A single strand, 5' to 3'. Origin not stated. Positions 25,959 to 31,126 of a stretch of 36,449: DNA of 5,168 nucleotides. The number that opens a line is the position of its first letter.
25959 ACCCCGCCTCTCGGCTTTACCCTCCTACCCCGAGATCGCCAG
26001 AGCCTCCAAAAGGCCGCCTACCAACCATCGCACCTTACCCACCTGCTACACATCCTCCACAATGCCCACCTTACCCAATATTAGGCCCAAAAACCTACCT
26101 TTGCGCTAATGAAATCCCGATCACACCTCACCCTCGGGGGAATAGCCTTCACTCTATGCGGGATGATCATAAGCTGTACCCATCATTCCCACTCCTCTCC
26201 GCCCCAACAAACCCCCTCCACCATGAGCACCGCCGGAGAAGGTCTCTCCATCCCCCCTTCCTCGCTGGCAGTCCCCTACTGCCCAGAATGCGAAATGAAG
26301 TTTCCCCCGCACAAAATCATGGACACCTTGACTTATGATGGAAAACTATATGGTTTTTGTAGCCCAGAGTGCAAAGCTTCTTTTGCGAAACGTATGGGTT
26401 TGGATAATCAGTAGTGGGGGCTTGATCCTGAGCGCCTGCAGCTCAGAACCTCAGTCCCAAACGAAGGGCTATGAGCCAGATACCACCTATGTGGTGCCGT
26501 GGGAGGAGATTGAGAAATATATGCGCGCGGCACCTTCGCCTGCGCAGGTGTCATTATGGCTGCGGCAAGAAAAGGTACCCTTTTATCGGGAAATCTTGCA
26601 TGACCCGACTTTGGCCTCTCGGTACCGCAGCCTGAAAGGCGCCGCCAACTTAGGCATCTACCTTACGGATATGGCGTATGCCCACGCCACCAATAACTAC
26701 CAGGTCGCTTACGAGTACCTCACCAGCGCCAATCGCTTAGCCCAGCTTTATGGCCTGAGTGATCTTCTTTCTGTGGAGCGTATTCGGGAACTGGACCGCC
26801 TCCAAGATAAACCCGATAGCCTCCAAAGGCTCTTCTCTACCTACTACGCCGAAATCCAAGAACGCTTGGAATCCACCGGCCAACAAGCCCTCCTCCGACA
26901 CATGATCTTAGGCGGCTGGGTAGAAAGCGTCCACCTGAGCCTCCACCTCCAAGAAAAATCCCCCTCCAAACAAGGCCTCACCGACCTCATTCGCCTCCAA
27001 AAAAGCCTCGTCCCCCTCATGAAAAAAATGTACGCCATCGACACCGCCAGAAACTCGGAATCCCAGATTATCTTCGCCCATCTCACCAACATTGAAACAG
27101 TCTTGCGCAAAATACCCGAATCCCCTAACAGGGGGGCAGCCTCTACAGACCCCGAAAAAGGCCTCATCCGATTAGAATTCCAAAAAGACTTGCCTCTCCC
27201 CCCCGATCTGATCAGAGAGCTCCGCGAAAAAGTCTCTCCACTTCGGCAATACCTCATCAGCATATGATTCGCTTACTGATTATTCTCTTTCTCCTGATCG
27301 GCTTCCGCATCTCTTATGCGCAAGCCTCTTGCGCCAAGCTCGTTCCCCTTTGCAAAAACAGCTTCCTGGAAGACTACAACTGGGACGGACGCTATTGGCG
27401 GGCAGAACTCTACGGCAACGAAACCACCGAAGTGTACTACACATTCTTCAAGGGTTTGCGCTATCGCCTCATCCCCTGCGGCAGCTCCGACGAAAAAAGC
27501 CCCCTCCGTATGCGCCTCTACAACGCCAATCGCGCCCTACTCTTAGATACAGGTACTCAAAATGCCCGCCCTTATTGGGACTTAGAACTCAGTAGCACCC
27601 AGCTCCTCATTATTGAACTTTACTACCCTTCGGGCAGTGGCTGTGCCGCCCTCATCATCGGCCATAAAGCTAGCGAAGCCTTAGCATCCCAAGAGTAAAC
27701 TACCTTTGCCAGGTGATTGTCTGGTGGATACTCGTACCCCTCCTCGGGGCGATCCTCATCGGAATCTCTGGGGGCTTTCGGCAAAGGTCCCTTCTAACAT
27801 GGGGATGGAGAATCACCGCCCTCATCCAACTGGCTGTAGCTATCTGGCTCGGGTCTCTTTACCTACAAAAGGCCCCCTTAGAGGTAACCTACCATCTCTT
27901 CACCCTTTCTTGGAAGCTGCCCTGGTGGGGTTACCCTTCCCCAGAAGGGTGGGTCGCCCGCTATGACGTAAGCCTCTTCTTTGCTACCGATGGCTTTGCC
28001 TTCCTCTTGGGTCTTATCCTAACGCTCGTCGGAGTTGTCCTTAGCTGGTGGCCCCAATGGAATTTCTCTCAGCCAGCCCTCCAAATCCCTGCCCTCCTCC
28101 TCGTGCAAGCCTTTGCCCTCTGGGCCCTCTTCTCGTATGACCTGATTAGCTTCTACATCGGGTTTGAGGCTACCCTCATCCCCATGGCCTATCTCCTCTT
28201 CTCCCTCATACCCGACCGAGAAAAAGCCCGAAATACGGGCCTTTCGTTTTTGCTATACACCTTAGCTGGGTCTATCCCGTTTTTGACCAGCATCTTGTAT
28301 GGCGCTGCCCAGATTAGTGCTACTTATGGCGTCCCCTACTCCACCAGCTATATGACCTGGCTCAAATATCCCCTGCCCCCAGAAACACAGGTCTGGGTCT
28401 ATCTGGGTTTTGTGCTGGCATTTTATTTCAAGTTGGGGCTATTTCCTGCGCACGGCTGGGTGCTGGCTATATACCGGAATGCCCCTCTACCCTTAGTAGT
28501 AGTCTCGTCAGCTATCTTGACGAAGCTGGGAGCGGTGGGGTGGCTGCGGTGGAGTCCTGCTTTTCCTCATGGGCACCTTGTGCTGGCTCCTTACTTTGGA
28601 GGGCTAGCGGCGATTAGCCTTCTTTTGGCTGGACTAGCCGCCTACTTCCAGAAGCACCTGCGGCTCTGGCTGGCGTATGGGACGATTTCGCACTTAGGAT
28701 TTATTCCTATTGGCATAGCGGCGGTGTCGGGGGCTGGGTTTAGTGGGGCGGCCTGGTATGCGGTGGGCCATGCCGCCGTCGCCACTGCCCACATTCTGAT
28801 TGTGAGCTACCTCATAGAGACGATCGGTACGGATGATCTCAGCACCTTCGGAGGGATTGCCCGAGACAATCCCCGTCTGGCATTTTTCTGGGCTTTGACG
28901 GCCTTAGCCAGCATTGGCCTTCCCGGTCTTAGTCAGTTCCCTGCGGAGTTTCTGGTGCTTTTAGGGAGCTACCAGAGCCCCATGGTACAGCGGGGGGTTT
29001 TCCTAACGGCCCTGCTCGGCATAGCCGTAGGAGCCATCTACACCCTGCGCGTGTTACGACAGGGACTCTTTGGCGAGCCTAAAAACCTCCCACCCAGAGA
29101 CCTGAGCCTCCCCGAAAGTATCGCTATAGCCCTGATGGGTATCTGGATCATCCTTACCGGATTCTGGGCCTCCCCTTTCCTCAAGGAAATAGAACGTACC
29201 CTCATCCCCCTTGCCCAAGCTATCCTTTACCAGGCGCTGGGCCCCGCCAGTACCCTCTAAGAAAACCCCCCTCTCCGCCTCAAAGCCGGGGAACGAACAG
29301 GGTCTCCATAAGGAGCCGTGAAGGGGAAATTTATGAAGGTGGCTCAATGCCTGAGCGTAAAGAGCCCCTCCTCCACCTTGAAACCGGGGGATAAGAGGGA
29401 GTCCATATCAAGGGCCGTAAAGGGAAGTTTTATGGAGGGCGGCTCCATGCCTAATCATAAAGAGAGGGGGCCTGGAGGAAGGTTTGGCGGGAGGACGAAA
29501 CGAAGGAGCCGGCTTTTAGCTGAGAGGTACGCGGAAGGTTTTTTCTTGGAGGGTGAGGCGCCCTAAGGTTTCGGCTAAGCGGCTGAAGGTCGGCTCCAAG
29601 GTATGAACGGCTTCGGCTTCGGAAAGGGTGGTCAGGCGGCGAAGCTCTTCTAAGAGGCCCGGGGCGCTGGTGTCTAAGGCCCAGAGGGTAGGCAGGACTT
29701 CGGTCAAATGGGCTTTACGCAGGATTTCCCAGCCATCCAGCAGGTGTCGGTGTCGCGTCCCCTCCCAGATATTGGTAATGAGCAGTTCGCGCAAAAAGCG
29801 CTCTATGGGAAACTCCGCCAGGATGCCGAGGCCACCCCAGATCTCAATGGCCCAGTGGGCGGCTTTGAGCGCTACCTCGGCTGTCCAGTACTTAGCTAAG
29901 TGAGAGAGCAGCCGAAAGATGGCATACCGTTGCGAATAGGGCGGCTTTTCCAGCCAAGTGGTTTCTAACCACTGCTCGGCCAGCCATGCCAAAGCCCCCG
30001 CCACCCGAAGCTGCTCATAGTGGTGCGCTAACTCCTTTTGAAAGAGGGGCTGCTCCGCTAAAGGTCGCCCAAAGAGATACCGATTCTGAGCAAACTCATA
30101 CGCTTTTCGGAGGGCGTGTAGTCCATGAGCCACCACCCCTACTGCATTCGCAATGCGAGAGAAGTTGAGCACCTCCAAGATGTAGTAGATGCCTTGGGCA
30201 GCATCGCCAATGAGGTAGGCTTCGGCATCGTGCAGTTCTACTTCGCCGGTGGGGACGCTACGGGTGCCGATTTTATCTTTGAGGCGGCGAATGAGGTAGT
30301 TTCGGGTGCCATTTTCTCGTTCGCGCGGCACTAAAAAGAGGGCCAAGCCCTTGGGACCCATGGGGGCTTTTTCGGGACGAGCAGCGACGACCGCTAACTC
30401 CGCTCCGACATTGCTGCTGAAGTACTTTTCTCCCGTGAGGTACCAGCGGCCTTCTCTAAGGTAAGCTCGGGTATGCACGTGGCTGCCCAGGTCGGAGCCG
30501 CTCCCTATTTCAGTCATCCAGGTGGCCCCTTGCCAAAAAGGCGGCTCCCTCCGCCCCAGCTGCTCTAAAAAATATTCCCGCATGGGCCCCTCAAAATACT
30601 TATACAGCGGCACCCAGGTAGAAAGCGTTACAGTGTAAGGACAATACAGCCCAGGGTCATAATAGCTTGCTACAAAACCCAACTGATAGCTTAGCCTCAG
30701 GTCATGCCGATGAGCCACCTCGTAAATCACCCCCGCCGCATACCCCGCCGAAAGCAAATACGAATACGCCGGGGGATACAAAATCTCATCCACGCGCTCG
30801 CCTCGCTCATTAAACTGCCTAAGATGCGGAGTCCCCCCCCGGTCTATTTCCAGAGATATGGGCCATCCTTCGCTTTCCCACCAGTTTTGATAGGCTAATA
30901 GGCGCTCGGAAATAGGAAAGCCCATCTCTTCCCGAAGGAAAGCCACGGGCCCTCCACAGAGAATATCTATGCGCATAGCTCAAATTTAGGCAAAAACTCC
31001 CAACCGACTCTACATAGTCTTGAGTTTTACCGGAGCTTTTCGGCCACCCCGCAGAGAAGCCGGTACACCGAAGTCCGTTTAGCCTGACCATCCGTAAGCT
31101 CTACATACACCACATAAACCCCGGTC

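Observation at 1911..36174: A Bacteroidetes -7 box (TAnnTTTG) lies 4-7 nt from the start codon of every operon-leading gene, implying leaderless or near-leaderless mRNAs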

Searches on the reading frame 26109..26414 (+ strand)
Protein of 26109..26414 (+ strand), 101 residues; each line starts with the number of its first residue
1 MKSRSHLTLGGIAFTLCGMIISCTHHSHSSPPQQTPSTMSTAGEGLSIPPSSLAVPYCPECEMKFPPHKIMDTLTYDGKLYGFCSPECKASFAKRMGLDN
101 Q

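Call 10: search_protein_families(library=pfam, proteins=[window:26109-26414:+])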
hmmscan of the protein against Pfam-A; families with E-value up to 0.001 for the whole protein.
window:26109-26414:+ (101 aa): 1 family
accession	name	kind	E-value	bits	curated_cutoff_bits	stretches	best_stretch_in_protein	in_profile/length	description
PF04945.19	YHS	-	1.1e-06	29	30.3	1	59-93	4-37/47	YHS domain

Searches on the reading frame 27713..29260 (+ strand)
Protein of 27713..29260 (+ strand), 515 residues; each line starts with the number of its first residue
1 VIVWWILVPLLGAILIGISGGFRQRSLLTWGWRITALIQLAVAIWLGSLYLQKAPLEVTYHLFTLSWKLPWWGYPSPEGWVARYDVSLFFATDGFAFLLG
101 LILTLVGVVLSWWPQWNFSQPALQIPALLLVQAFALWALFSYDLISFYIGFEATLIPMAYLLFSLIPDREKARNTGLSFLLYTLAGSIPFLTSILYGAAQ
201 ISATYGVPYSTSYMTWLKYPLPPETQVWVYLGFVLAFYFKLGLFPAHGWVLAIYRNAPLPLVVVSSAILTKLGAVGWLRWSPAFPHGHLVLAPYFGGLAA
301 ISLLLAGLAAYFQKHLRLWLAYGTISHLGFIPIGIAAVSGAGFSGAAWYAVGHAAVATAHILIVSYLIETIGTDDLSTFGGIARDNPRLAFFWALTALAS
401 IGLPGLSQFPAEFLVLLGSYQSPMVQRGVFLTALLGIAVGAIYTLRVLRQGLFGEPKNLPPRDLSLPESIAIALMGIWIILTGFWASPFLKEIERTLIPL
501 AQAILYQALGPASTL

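Call 10: search_protein_families(library=pfam, proteins=[window:27713-29260:+])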
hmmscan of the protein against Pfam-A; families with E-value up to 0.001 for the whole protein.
window:27713-29260:+ (515 aa): 1 family
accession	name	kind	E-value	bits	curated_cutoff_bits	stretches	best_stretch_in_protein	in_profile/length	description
PF00361.26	Proton_antipo_M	-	1.2e-39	136.7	21.5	1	141-427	1-283/294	NADH:quinone oxidoreductase/Mrp antiporter, TM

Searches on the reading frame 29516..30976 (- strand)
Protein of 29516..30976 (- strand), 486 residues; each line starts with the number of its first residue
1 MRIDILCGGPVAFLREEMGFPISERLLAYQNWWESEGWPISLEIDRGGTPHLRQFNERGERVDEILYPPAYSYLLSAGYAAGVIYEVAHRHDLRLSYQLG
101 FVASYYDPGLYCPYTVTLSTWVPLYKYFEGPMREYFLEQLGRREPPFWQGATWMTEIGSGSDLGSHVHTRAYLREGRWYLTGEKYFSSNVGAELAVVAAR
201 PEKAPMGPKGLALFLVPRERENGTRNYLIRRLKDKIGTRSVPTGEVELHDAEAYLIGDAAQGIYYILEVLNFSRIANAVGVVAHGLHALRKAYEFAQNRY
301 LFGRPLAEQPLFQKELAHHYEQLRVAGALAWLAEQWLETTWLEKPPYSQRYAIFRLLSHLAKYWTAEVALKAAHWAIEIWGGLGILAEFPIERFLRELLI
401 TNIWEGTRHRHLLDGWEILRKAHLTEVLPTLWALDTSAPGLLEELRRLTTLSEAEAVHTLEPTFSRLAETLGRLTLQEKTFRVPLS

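Call 10: search_protein_families(library=pfam, proteins=[window:29516-30976:-])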
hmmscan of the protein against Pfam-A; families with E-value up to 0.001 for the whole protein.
window:29516-30976:- (486 aa): 4 families
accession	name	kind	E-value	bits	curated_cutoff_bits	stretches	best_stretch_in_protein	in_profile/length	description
PF00441.29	Acyl-CoA_dh_1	-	5.6e-24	85.4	22.4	1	261-412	2-142/150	Acyl-CoA dehydrogenase, C-terminal domain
PF02770.24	Acyl-CoA_dh_M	-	3.6e-15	56.4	33.3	1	151-250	1-96/97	Acyl-CoA dehydrogenase, middle domain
PF08028.16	Acyl-CoA_dh_2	-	1e-08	36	22.7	1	288-407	14-132/134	Acyl-CoA dehydrogenase, C-terminal domain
PF18158.6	AidB_N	-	2.1e-07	31.5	22.9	1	49-124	57-135/156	Adaptive response protein AidB N-terminal domain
